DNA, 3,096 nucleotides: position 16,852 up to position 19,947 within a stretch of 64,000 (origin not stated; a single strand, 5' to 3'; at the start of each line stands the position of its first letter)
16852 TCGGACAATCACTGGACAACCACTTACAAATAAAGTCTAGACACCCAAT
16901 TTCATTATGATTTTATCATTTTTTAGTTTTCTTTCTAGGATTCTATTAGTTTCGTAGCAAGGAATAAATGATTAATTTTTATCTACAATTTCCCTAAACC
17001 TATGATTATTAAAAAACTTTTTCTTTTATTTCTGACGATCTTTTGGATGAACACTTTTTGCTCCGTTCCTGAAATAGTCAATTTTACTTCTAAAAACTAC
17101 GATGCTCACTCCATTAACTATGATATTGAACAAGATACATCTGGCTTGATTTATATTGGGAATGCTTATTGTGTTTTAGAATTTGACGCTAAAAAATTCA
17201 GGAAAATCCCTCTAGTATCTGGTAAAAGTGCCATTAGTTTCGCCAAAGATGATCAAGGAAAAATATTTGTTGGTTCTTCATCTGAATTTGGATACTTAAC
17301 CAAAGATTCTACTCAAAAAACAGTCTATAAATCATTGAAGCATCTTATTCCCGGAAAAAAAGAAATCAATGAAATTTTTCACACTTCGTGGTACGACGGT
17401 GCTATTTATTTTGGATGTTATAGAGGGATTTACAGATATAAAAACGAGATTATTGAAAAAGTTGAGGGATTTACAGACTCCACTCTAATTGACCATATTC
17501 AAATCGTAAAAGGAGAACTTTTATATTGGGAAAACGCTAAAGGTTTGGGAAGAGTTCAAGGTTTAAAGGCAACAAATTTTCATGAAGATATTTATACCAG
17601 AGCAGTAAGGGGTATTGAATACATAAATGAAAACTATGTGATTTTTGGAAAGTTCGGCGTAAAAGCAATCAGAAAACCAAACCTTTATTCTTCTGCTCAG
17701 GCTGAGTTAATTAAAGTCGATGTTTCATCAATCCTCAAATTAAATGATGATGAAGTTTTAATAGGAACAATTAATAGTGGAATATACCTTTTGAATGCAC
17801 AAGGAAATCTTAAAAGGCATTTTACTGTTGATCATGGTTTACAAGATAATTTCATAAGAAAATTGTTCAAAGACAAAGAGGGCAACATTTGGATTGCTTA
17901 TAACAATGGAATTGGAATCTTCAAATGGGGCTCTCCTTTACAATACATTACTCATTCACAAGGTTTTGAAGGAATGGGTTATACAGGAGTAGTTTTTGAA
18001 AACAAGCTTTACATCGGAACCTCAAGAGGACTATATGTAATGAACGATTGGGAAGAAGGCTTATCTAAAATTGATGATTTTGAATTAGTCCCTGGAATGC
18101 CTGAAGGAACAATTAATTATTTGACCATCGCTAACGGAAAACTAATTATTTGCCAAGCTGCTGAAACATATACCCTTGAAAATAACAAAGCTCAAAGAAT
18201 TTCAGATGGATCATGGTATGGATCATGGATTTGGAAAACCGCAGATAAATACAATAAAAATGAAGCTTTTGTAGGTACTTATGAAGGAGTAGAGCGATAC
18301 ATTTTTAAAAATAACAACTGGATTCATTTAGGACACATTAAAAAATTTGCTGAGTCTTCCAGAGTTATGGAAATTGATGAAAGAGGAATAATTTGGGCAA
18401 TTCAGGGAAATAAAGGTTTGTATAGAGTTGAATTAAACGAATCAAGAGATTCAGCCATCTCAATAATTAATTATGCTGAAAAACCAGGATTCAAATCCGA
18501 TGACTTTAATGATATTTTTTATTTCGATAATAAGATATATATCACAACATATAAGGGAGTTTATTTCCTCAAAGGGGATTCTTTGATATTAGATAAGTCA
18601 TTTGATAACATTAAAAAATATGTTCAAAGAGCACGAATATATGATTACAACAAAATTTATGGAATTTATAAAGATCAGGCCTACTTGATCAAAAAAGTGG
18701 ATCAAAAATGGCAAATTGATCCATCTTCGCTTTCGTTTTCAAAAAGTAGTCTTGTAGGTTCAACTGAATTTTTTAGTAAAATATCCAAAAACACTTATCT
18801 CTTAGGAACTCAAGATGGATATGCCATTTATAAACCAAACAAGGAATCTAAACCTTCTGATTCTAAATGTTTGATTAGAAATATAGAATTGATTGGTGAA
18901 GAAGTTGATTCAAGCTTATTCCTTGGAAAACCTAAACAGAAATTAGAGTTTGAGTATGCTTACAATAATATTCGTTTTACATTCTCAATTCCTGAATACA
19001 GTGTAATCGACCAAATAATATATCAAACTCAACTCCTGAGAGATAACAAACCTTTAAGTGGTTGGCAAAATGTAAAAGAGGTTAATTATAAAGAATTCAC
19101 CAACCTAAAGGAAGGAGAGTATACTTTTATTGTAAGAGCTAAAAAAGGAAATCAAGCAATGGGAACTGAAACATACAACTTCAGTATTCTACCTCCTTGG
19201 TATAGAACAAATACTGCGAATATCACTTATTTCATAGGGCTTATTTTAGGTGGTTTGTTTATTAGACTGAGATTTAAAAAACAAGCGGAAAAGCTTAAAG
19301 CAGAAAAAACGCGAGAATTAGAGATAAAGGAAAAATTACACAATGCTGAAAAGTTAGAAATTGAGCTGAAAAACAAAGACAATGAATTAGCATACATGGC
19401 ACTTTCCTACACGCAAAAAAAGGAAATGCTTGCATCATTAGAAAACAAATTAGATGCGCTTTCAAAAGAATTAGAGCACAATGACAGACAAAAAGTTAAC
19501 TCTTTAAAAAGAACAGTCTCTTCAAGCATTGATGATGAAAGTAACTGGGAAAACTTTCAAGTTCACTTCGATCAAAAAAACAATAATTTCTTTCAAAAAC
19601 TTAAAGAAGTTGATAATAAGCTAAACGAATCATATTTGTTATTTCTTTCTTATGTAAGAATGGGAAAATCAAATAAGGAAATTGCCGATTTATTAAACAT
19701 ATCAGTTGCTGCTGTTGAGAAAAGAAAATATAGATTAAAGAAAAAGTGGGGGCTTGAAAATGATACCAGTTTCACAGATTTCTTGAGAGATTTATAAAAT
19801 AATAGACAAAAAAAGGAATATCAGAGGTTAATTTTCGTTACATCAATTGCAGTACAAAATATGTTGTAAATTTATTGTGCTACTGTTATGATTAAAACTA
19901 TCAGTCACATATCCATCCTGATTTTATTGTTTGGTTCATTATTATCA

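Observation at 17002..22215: Kinase-less transmembrane propeller/Y_Y_Y-LuxR regulator paired with a PorZ-like T9SS protein, wedged between polysaccharide loci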

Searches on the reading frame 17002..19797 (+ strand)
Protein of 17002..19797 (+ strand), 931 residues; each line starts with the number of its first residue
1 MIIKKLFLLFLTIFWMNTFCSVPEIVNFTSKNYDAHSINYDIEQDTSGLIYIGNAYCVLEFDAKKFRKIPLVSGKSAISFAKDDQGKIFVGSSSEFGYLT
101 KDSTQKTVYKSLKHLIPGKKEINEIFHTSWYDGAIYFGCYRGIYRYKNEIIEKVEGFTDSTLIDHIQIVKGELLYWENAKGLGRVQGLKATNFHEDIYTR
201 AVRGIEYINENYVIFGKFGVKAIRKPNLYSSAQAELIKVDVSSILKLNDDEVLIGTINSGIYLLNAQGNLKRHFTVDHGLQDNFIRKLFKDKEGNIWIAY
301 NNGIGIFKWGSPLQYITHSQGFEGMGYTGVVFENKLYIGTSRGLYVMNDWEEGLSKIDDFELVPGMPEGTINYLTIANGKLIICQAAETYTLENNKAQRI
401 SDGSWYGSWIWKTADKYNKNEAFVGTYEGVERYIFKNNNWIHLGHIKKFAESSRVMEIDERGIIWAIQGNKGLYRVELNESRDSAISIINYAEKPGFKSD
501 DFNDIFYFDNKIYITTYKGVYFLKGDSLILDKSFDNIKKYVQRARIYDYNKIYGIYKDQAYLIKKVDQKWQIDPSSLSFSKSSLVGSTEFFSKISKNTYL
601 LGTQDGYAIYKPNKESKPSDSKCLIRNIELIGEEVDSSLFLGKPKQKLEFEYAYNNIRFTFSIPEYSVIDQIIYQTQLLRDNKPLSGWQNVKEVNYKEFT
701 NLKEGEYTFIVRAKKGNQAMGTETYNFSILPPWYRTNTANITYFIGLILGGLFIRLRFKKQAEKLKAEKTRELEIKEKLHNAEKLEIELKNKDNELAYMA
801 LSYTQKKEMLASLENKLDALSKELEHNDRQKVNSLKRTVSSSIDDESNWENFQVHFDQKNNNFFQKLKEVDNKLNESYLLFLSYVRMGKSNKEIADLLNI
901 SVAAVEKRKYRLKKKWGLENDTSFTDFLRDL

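Call 3: search_protein_families(library=pfam, proteins=[window:17002-19797:+], max_evalue=0.1)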
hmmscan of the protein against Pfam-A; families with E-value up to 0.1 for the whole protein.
window:17002-19797:+ (931 aa): 8 families
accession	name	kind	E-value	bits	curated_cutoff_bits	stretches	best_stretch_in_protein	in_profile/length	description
PF07494.17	Reg_prop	-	2.7e-08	33.5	20.4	1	279-301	1-23/24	Two component regulator propeller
PF08281.18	Sigma70_r4_2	-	6.2e-06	26.2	25.7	1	884-915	22-53/54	Sigma-70, region 4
PF00196.25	GerE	-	2.4e-05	24.3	23.5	1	882-925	11-54/57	Bacterial regulatory proteins, luxR family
PF07495.19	Y_Y_Y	-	0.0013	19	26.6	1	688-724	21-57/65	Y_Y_Y domain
PF24421.1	Ig_J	-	0.0016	19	29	1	667-732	36-104/104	Tip attachment protein J, Ig-like domain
PF00780.28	CNH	-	0.018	15.4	26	0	334-353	3-23/255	CNH domain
PF22980.2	Myb_DNA-bind_8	-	0.076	12.8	27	0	893-917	24-49/50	Myb-like DNA-binding domain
PF04696.18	Pinin_SDK_memA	-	0.077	13.5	25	0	756-836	18-103/130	pinin/SDK/memA/ protein conserved region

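Call 4: search_protein_families(library=ncbifam, proteins=[window:17002-19797:+], max_evalue=0.1)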
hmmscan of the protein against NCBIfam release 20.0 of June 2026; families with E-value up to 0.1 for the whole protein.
window:17002-19797:+ (931 aa): 8 families
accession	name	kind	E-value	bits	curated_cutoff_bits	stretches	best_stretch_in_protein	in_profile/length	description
NF052445.1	RespRegMctR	equivalog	3e-05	23.5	300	1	881-925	152-196/205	two-component system response regulator MctR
TIGR02937.1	sigma70-ECF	superfamily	4.6e-05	23.1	42.9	1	828-915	78-160/165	sigma-70 family RNA polymerase sigma factor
TIGR03020.2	EpsA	equivalog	0.0011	18.7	170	1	881-907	198-224/247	XrtB/PEP-CTERM-associated transcriptional regulator EpsA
TIGR02985.1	Sig70_bacteroi1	subfamily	0.0017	18.6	126.4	1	834-911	76-153/162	RNA polymerase sigma-70 factor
NF007505.1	PRK10100.1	equivalog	0.0048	16.6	250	1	881-922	152-193/204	biofilm master transcriptional regulator CsgD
NF007018.1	PRK09483.1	equivalog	0.0079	15.8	280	0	832-926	118-201/217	UvrY/SirA/GacA family response regulator transcription factor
NF009179.0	PRK12527.1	equivalog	0.062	13.4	162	0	848-908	84-141/159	RNA polymerase sigma factor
NF011896.0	PRK15369.1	equivalog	0.069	12.7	242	0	882-924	158-200/211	two component system response regulator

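Call 6: search_solved_structures(query=window:17002-19797:+, max_evalue=1)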
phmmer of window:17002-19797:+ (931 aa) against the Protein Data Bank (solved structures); distinct sequences matched with E-value up to 1: 7.
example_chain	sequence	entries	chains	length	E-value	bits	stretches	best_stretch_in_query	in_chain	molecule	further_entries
3v9f_A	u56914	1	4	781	4.9e-19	71.2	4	647-733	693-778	Two-component system sensor histidine kinase/response regulator, hybrid (One-component sys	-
3va6_A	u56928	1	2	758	5.3e-16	61.2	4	279-440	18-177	Two-component system sensor histidine kinase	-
3ott_A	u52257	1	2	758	5.3e-16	61.2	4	279-440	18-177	Two-component system sensor histidine kinase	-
4a2l_A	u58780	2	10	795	8e-08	34.1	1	239-325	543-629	TWO-COMPONENT SYSTEM SENSOR HISTIDINE KINASE/RESPONSE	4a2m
7vim_A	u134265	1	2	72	0.041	15.2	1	881-929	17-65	Protein EsrB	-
8zjz_E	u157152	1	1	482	0.79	11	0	728-809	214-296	Butyrophilin subfamily 3 member A3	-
8zyr_C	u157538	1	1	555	0.98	10.6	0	728-809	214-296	Butyrophilin subfamily 3 member A3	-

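Call 12: find_homologous_proteins(query=window:17002-19797:+, max_evalue=0.00001)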
Query window:17002-19797:+ (931 aa): 305 proteins with E <= 0.00001 among 7469 candidates; the best 120 are listed.
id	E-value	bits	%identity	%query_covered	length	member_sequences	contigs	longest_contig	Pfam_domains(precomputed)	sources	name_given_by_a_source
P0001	0.0e+0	2069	98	100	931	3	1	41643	PF07494.18,PF00196.26,PF08281.19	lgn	-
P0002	0.0e+0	1567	73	100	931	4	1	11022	PF07495.20,PF07494.18,PF08281.19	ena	-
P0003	0.0e+0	1558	73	98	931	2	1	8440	PF07494.18,PF08281.19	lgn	-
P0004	0.0e+0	1530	71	100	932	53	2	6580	PF07494.18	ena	-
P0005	0.0e+0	1518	71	100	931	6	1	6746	PF07494.18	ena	-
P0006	0.0e+0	1464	69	99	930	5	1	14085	PF07494.18,PF08281.19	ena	-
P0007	0.0e+0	1464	69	99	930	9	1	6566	PF07494.18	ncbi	-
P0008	0.0e+0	1459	70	98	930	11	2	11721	PF07494.18,PF21544.4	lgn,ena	-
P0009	0.0e+0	1452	68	98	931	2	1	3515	PF07494.18,PF08281.19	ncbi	-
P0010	0.0e+0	1449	69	99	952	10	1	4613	PF07495.20,PF07494.18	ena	-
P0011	0.0e+0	1448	68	100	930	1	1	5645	PF07495.20,PF07494.18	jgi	-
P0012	0.0e+0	1444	68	99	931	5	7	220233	PF07495.20,PF07494.18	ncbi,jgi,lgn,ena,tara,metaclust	tara:strand:- start:6779 stop:9574 length:2796 start_codon:yes stop_codon:yes gene_type:complete|met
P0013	0.0e+0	1421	67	99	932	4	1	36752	PF07495.20,PF07494.18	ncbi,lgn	-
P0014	0.0e+0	1412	67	99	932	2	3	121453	PF07495.20,PF07494.18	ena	-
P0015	0.0e+0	1411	68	98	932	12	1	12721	PF07494.18,PF08281.19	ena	-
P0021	0.0e+0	1252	60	99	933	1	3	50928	PF07494.18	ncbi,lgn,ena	-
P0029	0.0e+0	1202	58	100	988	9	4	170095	PF07494.18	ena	-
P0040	4.0e-270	917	49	99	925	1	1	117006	-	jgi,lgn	jgi:hypothetical protein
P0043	1.0e-267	909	47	99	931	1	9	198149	PF07494.18,PF08281.19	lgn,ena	-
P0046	1.5e-259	882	46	98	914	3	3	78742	PF07495.20,PF07494.18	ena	-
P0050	2.6e-126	441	32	98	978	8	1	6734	PF07495.20,PF24421.2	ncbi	ncbi:MAG: hypothetical protein RL711_410 [Bacteroidota bacterium]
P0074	9.4e-84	300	28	97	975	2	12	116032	PF07495.20,PF07494.18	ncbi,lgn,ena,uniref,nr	ncbi:triple tyrosine motif-containing protein [uncultured Flavobacterium sp.]|uniref:triple tyrosine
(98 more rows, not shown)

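Call 15: find_encoding_contigs(protein=P0012, flank=8000, max_places=2)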
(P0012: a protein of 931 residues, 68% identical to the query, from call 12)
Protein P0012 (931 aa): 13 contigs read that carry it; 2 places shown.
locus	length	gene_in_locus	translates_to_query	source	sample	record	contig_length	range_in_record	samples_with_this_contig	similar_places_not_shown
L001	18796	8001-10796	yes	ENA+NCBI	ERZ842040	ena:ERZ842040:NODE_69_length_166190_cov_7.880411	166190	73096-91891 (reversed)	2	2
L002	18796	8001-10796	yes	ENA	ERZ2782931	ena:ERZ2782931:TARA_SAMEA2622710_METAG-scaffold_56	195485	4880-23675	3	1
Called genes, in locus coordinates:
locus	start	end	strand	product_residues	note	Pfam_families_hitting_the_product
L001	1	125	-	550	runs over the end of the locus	-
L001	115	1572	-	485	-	-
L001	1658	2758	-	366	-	PF00953:Glycos_transf_4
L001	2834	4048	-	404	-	PF13439:Glyco_transf_4, PF13579:Glyco_trans_4_4, PF00534:Glycos_transf_1, PF13692:Glyco_trans_1_4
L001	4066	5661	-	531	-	PF16889:Hepar_II_III_N, PF07940:Hepar_II_III_C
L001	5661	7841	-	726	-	PF08240:ADH_N (weak), PF02826:2-Hacid_dh_C (weak), PF00107:ADH_zinc_N, PF01408:GFO_IDH_MocA, PF22725:GFO_IDH_MocA_C3, PF02894:GFO_IDH_MocA_C (weak)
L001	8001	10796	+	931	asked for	PF07494:Reg_prop (faint), PF07495:Y_Y_Y (weak)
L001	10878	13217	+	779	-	PF21544:PorZ_N_b_propeller, PF07494:Reg_prop (faint)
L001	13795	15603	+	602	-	PF00089:Trypsin, PF18962:Por_Secre_tail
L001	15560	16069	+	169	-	-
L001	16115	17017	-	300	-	PF00491:Arginase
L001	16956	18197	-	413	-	PF07969:Amidohydro_3, PF01979:Amidohydro_1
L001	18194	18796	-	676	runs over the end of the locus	PF17391:Urocanase_N, PF01175:Urocanase, PF17392:Urocanase_C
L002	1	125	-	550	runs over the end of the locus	-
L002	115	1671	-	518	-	-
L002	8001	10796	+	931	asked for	PF07494:Reg_prop (faint), PF07495:Y_Y_Y (weak)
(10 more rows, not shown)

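Call 16: find_encoding_contigs(protein=P0029, flank=8000, max_places=2)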
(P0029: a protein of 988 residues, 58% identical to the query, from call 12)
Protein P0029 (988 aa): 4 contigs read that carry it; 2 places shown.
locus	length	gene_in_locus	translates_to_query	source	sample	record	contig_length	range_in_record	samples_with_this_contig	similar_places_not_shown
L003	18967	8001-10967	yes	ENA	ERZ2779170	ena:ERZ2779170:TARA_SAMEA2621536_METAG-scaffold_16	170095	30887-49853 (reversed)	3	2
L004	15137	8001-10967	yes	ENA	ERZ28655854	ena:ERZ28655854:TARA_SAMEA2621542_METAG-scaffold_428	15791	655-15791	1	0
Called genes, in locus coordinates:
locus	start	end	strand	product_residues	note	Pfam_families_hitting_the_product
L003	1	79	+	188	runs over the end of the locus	PF23894:LD_SV2 (faint), PF00805:Pentapeptide (faint), PF13576:Pentapeptide_3 (weak), PF13599:Pentapeptide_4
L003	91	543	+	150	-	-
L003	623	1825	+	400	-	PF14870:PSII_BNR (faint), PF15902:Sortilin-Vps10 (faint), PF18962:Por_Secre_tail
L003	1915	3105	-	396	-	PF00162:PGK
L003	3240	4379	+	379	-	PF13177:DNA_pol3_delta2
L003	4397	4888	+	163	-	-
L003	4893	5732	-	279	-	-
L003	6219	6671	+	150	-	PF02674:Colicin_V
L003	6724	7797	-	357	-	-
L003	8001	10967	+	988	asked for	PF07494:Reg_prop (faint)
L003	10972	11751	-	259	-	PF00072:Response_reg, PF04397:LytTR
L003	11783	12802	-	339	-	PF06580:His_kinase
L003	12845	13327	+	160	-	PF02502:LacAB_rpiB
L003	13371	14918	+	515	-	PF02225:PA (weak), PF04389:Peptidase_M28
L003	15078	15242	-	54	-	-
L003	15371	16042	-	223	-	-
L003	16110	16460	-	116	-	PF02152:FolB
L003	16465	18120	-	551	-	PF00749:tRNA-synt_1c, PF03950:tRNA-synt_1c_C, PF20974:tRNA-synt_1c_C2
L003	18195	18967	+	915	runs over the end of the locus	PF17900:Peptidase_M1_N, PF01433:Peptidase_M1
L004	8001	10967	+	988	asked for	PF07494:Reg_prop (faint)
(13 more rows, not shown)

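Call 17: find_encoding_contigs(protein=P0043, flank=8000, max_places=2)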
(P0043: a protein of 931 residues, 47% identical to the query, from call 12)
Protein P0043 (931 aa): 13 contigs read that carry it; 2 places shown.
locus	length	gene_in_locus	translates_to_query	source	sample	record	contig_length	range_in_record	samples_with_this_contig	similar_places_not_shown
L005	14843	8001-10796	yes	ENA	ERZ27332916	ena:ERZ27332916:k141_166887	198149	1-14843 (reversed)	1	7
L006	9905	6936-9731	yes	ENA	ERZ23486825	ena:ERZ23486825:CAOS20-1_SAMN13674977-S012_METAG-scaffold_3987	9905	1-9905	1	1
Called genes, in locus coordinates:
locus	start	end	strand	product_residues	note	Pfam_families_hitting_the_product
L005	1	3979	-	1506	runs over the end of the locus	PF00310:GATase_2, PF04898:Glu_syn_central, PF01645:Glu_synthase, PF01493:GXGXG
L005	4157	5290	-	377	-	PF13177:DNA_pol3_delta2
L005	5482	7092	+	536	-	PF12081:GldM_1st, PF21601:GldM_2nd, PF21602:GldM_3rd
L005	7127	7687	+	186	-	PF04542:Sigma70_r2, PF08281:Sigma70_r4_2, PF04545:Sigma70_r4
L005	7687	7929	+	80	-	-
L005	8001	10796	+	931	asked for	PF07494:Reg_prop (faint), PF08281:Sigma70_r4_2 (faint)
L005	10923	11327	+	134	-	PF00472:RF-1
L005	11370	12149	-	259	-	PF13557:Phenol_MetA_deg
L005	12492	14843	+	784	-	?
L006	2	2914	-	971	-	?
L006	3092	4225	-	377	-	PF13177:DNA_pol3_delta2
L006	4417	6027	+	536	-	PF12081:GldM_1st, PF21601:GldM_2nd, PF21602:GldM_3rd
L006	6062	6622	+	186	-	PF04542:Sigma70_r2, PF08281:Sigma70_r4_2, PF04545:Sigma70_r4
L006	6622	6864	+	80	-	-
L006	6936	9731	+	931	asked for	PF07494:Reg_prop (faint), PF08281:Sigma70_r4_2 (faint)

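Call 18: search_protein_families(library=ncbifam, proteins=[L005:12492-14843:+, L005:5482-7092:+, L003:6724-7797:-, L003:4893-5732:-], max_evalue=0.001)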
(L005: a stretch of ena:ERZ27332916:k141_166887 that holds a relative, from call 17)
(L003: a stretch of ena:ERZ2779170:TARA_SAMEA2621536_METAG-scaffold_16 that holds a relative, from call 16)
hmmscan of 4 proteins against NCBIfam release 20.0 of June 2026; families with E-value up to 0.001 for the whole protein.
L005:12492-14843:+ (784 aa): 0 families

L005:5482-7092:+ (536 aa): 1 family
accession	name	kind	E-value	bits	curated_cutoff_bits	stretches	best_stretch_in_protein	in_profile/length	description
TIGR03517.2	GldM_gliding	equivalog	4.8e-78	263.2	180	1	1-521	1-507/524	type IX secretion system motor protein PorM/GldM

L003:6724-7797:- (357 aa): 0 families

L003:4893-5732:- (279 aa): 0 families

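Call 19: find_encoding_contigs(protein=P0021, flank=8000, max_places=1)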
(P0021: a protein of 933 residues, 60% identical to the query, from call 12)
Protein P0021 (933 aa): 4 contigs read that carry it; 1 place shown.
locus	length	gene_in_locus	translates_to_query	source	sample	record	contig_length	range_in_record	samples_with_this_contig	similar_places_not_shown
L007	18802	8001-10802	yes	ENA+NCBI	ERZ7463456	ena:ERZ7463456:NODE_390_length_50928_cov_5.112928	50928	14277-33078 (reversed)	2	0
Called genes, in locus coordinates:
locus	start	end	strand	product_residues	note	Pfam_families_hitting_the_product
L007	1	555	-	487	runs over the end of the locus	PF24299:DUF7483 (faint), PF18962:Por_Secre_tail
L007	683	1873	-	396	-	PF00162:PGK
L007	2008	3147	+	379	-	PF13177:DNA_pol3_delta2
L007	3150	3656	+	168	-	-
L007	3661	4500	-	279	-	-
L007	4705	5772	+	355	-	-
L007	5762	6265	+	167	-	PF02674:Colicin_V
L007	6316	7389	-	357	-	PF17680:FlgO (weak)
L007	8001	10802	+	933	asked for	PF07494:Reg_prop (faint)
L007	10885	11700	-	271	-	-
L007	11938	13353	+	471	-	PF01963:TraB_PrgY_gumN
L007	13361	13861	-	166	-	PF02472:ExbD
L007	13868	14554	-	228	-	PF02472:ExbD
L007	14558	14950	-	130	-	-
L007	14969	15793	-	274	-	PF01618:MotA_ExbB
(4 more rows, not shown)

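Call 20: find_encoding_contigs(protein=P0040, flank=8000, max_places=1)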
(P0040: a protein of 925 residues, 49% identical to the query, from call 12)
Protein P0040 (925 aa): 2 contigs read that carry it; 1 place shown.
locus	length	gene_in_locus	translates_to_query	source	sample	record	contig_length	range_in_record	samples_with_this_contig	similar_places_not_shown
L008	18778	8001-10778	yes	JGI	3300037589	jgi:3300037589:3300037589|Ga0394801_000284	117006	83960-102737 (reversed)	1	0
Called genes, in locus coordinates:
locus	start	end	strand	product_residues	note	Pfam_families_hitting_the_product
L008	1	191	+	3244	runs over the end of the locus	PF17957:Big_7 (faint), PF18962:Por_Secre_tail (faint), PF06832:BiPBP_C (faint), PF09940:DUF2172 (faint), PF13573:SprB, PF25942:Ig_halo (faint), PF13573:SprB, PF13585:CHU_C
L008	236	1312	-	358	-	PF01073:3Beta_HSD, PF01370:Epimerase, PF05368:NmrA, PF07993:NAD_binding_4, PF16363:GDP_Man_Dehyd, PF13460:NAD_binding_10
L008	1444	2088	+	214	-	PF14257:DUF4349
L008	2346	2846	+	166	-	PF12802:MarR_2 (weak)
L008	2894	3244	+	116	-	-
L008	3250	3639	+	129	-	-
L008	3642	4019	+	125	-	-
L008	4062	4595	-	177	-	-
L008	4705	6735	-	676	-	PF02897:Peptidase_S9_N, PF00326:Peptidase_S9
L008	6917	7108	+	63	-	-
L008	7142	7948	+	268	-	PF02230:Abhydrolase_2 (faint), PF06342:DUF1057 (weak), PF00561:Abhydrolase_1, PF12146:Hydrolase_4, PF12697:Abhydrolase_6, PF03096:Ndr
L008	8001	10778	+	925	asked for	-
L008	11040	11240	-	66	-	PF01541:GIY-YIG (faint)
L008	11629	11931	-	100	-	PF00543:P-II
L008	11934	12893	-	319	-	PF05982:Sbt_1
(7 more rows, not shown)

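Call 21: find_encoding_contigs(protein=P0046, flank=8000, max_places=1)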
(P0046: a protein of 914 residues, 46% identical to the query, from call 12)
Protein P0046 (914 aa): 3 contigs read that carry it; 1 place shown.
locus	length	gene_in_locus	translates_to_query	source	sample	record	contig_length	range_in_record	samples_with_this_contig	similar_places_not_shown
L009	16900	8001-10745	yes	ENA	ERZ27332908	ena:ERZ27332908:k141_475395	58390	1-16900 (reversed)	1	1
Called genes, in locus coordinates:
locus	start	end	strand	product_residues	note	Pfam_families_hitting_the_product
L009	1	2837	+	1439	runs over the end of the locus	PF07250:Glyoxal_oxid_N (faint), PF07646:Kelch_2 (faint), PF13415:Beta-prop_FBX42 (faint), PF01344:Kelch_1, PF25210:Kelch_FKB95, PF24681:Kelch_KLHDC2_KLHL20_DRC7 (weak), PF13418:Beta-prop_TYW4 (weak), PF18962:Por_Secre_tail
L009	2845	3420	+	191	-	PF08534:Redoxin, PF00578:AhpC-TSA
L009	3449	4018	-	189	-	-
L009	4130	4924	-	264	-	PF03411:Peptidase_M74 (weak)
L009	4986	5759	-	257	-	PF02586:SRAP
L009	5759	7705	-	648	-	PF17874:TPR_MalT (faint), PF00515:TPR_1 (faint), PF07719:TPR_2 (faint), PF13181:TPR_8 (faint), PF13424:TPR_12 (weak), PF13174:TPR_6 (faint), PF13424:TPR_12, PF07228:SpoIIE, +2 more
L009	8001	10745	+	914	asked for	PF07494:Reg_prop (faint), PF07495:Y_Y_Y (weak)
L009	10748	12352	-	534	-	PF12081:GldM_1st, PF21601:GldM_2nd, PF21602:GldM_3rd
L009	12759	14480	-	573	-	PF00144:Beta-lactamase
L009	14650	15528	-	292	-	PF28532:DUF8428 (faint)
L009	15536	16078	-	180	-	-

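Call 25: find_related_loci(query=A1, collection=genome_contigs, flank=10000)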
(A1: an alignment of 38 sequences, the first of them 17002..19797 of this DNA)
Query A1 (931 aa) in genome_contigs; peptide patterns used: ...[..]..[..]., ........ (x = any residue, [..] = any of these).
109 stretches matched a pattern; 20 encode a relative of the query (tblastn E <= 1e-3); 20 distinct loci.
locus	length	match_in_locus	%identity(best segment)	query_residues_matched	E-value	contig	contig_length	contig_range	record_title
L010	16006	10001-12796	71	1-931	0e+0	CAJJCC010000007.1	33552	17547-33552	MAG: uncultured Flavobacteriales bacterium isolate FRAM18_bin212 genome assembly, contig: FRAM18_bin212-7, whole genome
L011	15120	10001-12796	71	1-931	0e+0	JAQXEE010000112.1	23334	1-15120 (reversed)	MAG: Flavobacteriales bacterium isolate cluster4_bin.84 k119_36637, whole genome shotgun sequence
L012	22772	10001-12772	67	7-931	0e+0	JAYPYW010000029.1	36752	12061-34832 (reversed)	MAG: Flavobacteriales bacterium isolate 139586_S187_metabat_bins_sspec.tsv.080 NODE_951_length_36752_cov_6.058806, whole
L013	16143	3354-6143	48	3-931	0e+0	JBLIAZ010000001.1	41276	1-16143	MAG: Saprospiraceae bacterium isolate 3300053770_72 Ga0535642_0000345, whole genome shotgun sequence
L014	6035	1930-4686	48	9-931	0e+0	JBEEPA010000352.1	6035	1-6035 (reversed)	MAG: Bacteroidota bacterium isolate dobsoncreek_2019_sw_WHONDRS-S19S_0087_B_bin.24 scaffold_1381499, whole genome shotgu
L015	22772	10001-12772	60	8-931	0e+0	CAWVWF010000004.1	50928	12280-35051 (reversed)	MAG TPA_asm: uncultured Flavobacteriales bacterium isolate ERR3589578_binner13_61 genome assembly, contig: ERZ7463456.39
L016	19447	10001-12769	68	6-931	0e+0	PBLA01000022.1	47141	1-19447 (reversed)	MAG: Flavobacteriales bacterium isolate SP250 MHASMcontig_2238191, whole genome shotgun sequence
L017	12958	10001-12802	38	4-931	0e+0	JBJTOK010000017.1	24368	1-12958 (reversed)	MAG: Flavobacteriales bacterium isolate samp_4449_VAMB_700 samp_4449_2151809, whole genome shotgun sequence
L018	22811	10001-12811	36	3-931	0e+0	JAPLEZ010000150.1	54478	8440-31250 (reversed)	MAG: Bacteroidetes bacterium isolate LacPavin_0818_WC40_MAG_38_10 LacPavin_0818_WC40_scaffold_1272381, whole genome shot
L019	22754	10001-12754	37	20-931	0e+0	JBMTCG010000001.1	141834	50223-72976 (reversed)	MAG: Flavobacteriales bacterium isolate LKB_V4_S16_100percent_par_LKB_V4_S16_metabat.46 NODE_9_length_141834_cov_9.02092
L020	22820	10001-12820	36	2-931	0e+0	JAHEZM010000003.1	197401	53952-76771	MAG: Flavobacteriales bacterium isolate nzgw151 NODE_76_length_197402_cov_5.906920, whole genome shotgun sequence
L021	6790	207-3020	35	3-931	2e-173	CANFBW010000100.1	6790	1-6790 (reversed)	MAG: Flavobacteriales bacterium isolate CH-Oct18-48 genome assembly, contig: CH-Oct18-C17475, whole genome shotgun seque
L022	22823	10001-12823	35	2-931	1e-171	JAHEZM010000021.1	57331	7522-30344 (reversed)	MAG: Flavobacteriales bacterium isolate nzgw151 NODE_606_length_57332_cov_5.623481, whole genome shotgun sequence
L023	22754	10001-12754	34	24-931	1e-171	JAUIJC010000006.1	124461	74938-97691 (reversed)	MAG: Bacteroidia bacterium isolate Co_bin.295 NODE_1508_length_124461_cov_1.528158, whole genome shotgun sequence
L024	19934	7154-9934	37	18-931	0e+0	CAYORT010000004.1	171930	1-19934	MAG TPA_asm: uncultured Chryseobacterium sp. isolate SRP278252_co3_56 genome assembly, contig: NODE_51_length_171930_cov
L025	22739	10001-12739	29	28-928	1e-108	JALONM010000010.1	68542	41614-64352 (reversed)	MAG: Cytophagaceae bacterium isolate Prado077 scaffold_249, whole genome shotgun sequence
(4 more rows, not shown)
